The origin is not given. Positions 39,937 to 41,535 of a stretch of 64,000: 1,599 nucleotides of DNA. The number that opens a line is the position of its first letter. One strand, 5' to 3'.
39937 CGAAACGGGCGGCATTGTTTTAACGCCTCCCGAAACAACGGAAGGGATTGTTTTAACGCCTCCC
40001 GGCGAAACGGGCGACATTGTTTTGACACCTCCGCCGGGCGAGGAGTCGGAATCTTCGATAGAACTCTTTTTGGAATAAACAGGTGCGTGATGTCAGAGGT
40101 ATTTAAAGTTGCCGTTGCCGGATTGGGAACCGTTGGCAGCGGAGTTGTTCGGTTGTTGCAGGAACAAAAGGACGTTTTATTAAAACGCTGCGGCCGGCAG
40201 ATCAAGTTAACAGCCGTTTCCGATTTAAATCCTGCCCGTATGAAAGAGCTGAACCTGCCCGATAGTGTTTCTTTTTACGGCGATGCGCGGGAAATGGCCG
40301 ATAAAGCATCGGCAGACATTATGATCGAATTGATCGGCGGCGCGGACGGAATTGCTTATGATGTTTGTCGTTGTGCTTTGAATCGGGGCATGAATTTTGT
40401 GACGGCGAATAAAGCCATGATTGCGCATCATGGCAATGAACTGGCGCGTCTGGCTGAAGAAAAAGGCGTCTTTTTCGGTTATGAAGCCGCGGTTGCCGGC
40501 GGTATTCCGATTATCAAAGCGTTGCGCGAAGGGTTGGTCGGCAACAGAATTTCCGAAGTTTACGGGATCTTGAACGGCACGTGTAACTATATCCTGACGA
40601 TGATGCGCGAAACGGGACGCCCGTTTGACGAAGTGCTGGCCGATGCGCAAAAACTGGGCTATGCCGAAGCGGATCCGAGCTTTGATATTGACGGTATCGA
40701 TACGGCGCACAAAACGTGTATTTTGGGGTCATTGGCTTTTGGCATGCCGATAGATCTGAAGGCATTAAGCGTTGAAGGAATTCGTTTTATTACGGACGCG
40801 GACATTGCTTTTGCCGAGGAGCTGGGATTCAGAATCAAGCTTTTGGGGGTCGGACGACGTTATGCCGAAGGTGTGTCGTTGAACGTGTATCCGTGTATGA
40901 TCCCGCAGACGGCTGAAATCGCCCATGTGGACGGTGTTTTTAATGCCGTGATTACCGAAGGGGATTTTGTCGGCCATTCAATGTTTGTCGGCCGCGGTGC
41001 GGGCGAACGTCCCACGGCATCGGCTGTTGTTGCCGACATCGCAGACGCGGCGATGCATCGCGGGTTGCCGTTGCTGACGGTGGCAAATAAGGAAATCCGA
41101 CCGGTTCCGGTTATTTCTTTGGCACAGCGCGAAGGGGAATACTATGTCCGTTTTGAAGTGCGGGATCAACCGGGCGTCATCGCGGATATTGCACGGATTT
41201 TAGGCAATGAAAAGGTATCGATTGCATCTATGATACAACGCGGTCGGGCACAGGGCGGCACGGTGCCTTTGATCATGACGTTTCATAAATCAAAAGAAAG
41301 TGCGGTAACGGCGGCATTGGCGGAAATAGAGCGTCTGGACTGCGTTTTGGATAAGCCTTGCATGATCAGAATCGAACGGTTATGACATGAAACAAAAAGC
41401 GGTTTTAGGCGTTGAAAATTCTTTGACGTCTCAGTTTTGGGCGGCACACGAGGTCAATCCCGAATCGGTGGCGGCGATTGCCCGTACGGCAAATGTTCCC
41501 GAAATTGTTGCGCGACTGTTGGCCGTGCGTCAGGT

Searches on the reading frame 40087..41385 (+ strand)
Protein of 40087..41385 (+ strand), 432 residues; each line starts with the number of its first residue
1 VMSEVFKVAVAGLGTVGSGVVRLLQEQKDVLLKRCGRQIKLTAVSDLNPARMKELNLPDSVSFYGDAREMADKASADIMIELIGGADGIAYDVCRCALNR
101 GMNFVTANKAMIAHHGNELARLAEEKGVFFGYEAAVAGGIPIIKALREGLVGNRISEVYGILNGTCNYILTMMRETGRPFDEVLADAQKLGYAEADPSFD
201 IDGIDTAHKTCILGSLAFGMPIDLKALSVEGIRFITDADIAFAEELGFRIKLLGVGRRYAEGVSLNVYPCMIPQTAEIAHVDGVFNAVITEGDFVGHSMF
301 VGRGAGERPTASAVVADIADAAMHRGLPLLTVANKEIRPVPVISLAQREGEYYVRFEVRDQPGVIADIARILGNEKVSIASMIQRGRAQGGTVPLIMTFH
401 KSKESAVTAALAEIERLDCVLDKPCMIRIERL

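Call 41: search_protein_families(library=pfam, proteins=[window:40087-41385:+], max_evalue=0.00001)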
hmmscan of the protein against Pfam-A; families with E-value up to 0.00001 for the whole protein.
window:40087-41385:+ (432 aa): 3 families
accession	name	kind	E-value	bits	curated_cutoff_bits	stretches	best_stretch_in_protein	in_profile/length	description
PF00742.24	Homoserine_dh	-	4.5e-62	209.4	22.9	1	141-318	1-172/173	Homoserine dehydrogenase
PF03447.22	NAD_binding_3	-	5.6e-12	46.8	24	1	12-130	1-113/116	Homoserine dehydrogenase, NAD binding domain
PF01842.31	ACT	-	1.7e-09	37.7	27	1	352-417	1-64/66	ACT domain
